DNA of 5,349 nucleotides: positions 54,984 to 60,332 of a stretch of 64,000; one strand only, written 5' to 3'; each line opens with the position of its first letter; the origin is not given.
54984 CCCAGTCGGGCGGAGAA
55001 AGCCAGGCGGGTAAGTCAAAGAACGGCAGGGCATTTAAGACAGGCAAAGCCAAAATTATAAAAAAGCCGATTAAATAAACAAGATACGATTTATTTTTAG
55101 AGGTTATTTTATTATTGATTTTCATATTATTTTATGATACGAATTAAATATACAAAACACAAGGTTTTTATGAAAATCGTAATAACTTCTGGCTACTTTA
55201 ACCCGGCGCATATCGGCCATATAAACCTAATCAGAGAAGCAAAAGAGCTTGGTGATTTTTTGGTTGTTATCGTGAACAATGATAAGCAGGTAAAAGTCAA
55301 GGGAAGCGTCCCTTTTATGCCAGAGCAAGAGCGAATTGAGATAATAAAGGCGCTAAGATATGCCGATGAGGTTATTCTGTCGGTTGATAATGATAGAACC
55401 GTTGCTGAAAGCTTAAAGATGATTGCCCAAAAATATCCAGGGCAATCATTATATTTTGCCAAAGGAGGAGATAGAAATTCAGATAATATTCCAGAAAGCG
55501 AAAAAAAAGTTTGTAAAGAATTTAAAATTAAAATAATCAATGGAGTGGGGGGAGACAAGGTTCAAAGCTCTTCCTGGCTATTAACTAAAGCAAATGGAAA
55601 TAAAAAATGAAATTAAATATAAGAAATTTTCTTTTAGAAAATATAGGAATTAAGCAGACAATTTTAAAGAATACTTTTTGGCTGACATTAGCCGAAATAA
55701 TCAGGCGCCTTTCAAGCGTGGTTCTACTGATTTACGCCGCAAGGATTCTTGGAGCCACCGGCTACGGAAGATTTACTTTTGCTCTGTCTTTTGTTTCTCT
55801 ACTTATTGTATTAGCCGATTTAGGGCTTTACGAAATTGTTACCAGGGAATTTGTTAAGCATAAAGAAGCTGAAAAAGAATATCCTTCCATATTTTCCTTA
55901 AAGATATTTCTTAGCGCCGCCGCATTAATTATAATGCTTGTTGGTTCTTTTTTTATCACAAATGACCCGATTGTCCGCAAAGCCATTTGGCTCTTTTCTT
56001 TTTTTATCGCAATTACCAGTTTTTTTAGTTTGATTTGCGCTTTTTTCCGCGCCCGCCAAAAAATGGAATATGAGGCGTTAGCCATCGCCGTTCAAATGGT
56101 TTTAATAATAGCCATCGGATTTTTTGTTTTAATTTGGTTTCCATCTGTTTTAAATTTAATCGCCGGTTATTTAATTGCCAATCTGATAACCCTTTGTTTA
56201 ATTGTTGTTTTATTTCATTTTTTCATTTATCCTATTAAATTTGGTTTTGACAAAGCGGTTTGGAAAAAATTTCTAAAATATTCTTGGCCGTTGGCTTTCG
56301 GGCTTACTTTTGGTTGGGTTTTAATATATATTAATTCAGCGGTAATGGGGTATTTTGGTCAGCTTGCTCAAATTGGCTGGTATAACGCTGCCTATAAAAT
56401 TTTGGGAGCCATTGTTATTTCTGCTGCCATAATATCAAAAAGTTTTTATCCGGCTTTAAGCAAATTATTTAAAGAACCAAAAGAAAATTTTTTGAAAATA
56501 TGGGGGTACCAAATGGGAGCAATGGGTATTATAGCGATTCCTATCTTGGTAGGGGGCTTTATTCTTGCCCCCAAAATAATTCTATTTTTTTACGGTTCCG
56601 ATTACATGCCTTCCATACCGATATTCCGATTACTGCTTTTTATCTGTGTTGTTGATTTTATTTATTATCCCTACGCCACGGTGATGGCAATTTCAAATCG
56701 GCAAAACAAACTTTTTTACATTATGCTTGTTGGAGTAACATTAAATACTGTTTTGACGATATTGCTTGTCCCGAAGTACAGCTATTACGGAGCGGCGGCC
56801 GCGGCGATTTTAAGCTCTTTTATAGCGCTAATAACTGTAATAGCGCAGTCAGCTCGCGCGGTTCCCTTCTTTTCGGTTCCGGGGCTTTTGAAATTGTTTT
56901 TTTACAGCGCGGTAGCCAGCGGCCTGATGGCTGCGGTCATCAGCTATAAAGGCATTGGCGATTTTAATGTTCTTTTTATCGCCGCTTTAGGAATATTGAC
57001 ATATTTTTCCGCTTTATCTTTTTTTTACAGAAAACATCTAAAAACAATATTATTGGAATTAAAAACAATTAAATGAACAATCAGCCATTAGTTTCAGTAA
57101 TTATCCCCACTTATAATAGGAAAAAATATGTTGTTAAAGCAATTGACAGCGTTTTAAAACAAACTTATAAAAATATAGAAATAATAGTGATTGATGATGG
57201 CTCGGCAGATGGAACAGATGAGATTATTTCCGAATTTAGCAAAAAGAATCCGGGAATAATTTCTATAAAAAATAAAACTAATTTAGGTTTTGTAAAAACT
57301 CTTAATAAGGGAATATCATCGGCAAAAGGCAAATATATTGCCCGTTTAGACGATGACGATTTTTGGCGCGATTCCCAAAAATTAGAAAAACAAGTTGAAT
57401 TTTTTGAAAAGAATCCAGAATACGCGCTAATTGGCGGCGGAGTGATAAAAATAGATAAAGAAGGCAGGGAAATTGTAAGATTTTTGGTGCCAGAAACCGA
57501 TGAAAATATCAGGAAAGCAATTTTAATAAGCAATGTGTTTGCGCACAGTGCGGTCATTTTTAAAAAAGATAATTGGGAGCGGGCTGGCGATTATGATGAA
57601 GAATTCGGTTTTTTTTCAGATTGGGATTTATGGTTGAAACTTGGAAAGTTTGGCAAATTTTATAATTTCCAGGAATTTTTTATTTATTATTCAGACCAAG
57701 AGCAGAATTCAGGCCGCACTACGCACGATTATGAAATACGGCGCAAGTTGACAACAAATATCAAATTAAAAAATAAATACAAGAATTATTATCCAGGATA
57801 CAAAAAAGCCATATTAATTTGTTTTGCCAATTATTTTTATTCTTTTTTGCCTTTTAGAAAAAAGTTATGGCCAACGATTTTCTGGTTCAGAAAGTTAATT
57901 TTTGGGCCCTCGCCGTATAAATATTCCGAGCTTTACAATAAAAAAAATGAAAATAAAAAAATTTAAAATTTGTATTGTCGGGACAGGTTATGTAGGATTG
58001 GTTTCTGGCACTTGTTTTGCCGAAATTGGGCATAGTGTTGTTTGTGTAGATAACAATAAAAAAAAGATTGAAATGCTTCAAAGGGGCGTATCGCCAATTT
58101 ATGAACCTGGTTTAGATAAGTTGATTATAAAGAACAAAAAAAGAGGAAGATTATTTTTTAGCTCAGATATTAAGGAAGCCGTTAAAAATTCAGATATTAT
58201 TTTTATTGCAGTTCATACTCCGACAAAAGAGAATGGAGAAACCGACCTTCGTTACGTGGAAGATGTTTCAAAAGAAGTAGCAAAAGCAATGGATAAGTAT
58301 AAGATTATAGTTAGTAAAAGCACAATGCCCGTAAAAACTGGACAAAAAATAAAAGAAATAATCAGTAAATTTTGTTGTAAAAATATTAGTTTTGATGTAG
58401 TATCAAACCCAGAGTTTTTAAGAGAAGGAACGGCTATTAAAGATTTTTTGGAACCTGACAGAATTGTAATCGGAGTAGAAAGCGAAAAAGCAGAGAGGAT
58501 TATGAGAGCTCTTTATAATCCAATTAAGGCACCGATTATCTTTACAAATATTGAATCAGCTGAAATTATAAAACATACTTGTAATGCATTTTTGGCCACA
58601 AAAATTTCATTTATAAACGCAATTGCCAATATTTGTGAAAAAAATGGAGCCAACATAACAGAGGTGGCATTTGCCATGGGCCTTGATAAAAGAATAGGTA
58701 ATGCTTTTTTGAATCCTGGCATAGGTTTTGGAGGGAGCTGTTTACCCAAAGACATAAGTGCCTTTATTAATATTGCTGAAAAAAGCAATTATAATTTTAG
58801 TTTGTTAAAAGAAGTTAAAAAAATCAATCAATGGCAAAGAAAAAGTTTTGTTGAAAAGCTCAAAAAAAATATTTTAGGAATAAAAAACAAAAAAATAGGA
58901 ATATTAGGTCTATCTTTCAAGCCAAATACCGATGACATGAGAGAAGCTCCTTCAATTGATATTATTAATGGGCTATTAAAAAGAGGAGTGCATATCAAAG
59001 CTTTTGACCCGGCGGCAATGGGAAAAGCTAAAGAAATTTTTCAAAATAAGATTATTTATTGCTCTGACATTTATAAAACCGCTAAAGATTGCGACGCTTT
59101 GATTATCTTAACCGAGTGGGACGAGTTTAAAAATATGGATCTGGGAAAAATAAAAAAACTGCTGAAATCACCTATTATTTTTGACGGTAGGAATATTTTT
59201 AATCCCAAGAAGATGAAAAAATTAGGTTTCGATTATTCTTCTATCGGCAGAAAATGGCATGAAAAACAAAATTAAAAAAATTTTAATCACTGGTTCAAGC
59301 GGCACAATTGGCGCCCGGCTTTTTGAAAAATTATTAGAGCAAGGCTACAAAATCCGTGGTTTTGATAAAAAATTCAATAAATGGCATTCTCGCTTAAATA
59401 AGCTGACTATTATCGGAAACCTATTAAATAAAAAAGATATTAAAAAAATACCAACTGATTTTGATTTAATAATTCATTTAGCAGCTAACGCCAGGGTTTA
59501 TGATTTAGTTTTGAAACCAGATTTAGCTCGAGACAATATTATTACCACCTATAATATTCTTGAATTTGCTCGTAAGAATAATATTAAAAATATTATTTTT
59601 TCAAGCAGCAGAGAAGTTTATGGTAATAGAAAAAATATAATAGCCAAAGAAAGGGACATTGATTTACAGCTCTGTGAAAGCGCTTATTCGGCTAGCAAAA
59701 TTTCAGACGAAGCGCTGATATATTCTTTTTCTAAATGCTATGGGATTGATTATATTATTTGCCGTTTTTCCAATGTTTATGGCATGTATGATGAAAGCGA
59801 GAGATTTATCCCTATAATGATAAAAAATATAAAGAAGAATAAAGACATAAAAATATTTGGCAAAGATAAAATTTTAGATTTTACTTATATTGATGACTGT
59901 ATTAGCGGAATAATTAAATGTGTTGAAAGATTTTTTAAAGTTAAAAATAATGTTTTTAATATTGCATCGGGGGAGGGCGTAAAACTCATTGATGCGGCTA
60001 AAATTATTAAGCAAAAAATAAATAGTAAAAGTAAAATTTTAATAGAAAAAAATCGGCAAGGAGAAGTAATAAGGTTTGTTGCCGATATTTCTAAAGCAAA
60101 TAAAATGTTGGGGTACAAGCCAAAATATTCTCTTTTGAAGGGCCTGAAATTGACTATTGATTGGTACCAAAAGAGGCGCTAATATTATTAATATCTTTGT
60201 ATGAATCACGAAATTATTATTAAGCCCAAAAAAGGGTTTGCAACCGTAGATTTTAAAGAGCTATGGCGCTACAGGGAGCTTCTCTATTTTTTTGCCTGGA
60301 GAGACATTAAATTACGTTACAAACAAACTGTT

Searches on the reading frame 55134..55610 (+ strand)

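Call 13: search_protein_families(library=pfam, proteins=[window:55134-55610:+])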
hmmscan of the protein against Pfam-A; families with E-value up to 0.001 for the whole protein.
window:55134-55610:+ (158 aa): 1 family
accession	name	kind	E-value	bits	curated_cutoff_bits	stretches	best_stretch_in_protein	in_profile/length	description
PF01467.32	CTP_transf_like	-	1.9e-16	60.9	21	1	18-122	2-104/133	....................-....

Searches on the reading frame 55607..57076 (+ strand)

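Call 13: search_protein_families(library=pfam, proteins=[window:55607-57076:+])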
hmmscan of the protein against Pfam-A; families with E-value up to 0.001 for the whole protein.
window:55607-57076:+ (489 aa): 2 families
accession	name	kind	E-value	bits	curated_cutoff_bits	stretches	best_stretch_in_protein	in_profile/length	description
PF01943.22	Polysacc_synt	-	6.2e-36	124.7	28.2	1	19-288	1-274/274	Polysaccharide biosynthesis protein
PF13440.11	Polysacc_synt_3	-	1.5e-21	77.4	23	1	45-338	3-293/293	Polysaccharide biosynthesis protein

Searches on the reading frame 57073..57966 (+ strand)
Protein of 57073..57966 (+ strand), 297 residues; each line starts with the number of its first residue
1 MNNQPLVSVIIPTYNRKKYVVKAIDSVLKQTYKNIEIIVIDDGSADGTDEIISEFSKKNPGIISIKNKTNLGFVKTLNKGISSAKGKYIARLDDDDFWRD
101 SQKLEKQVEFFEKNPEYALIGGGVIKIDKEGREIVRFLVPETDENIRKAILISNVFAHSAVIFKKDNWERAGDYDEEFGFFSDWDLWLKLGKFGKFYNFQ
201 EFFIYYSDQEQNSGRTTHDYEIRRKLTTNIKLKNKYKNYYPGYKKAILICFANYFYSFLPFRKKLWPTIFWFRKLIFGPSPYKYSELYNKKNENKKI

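Call 13: search_protein_families(library=pfam, proteins=[window:57073-57966:+])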
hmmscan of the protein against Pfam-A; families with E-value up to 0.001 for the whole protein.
window:57073-57966:+ (297 aa): 3 families
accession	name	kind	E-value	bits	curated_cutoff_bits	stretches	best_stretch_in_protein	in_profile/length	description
PF00535.33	Glycos_transf_2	-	6.8e-41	140.4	23.3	1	8-168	1-165/168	Glycosyl transferase family 2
PF10111.15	Glyco_tranf_2_2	-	2.6e-17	63.6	27.3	1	8-211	1-220/276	Glycosyltransferase like family 2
PF13641.12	Glyco_tranf_2_3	-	2.2e-15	57.7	27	1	5-190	2-194/230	Glycosyltransferase like family 2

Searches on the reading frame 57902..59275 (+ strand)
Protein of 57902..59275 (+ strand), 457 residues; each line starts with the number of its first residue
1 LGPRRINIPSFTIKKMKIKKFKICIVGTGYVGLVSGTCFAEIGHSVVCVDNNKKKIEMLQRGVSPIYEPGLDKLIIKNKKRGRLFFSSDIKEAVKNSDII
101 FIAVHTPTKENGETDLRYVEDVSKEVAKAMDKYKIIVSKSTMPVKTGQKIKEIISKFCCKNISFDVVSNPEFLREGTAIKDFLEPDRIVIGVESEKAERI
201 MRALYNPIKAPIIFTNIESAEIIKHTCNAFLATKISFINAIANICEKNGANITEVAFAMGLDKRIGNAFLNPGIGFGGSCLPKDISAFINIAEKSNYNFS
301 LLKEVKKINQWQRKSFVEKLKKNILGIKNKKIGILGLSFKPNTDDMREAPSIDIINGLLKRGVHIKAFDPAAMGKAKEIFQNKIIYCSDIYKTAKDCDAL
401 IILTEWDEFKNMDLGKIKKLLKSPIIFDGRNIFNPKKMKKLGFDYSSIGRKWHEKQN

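Call 13: search_protein_families(library=pfam, proteins=[window:57902-59275:+])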
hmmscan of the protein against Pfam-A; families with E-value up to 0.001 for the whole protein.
window:57902-59275:+ (457 aa): 9 families
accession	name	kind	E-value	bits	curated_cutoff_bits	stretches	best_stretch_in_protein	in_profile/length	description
PF03721.20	UDPG_MGDP_dh_N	-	3.5e-70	235.8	27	1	22-204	2-187/187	UDP-glucose/GDP-mannose dehydrogenase family, NAD binding domain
PF03720.21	UDPG_MGDP_dh_C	-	2e-39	134.5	30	1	333-435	1-103/103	UDP-glucose/GDP-mannose dehydrogenase family, UDP binding domain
PF00984.24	UDPG_MGDP_dh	-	4e-35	120.2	25.4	1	218-310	1-93/94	UDP-glucose/GDP-mannose dehydrogenase family, central domain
PF03446.21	NAD_binding_2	-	2.4e-06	28.1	21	1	22-157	1-110/161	NAD binding domain of 6-phosphogluconate dehydrogenase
PF01210.29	NAD_Gly3P_dh_N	-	5.8e-06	26.8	23.1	1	22-175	1-139/158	NAD-dependent glycerol-3-phosphate dehydrogenase N-terminus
PF03807.23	F420_oxidored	-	8.7e-06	26.7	21.6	0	22-106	1-69/94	NADP oxidoreductase coenzyme F420-dependent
PF02737.24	3HCDH_N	-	0.00015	22.2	22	1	22-105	1-87/180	3-hydroxyacyl-CoA dehydrogenase, NAD binding domain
PF02826.25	2-Hacid_dh_C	-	0.00031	20.6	25.1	0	16-60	32-77/178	D-isomer specific 2-hydroxyacid dehydrogenase, NAD binding domain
PF02558.23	ApbA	-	0.0006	19.9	22.2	0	23-105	1-75/150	Ketopantoate reductase PanE/ApbA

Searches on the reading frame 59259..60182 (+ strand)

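Call 59: search_protein_families(library=pfam, proteins=[window:59259-60182:+], max_evalue=0.00001)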
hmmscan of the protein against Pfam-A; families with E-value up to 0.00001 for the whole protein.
window:59259-60182:+ (307 aa): 7 families
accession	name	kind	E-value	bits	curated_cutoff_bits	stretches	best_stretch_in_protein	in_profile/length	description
PF01370.27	Epimerase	-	4.4e-44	151.1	20.9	1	8-236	1-240/240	NAD dependent epimerase/dehydratase family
PF16363.11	GDP_Man_Dehyd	-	1.5e-37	130.3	27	1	9-297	1-330/332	GDP-mannose 4,6 dehydratase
PF01073.25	3Beta_HSD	-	4.4e-20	72.3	22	1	9-215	1-222/280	3-beta hydroxysteroid dehydrogenase/isomerase family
PF04321.23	RmlD_sub_bind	-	2.3e-15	56.9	27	1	7-269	2-236/287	RmlD substrate binding domain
PF02719.21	Polysacc_synt_2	-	3.3e-13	49.9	20.2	1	8-269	1-267/293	Polysaccharide biosynthesis protein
PF07993.18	NAD_binding_4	-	2.5e-12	47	20.1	1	56-212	77-252/258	Male sterility protein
PF13460.12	NAD_binding_10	-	7.4e-08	32.9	27.2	1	12-170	1-143/184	NAD(P)H-binding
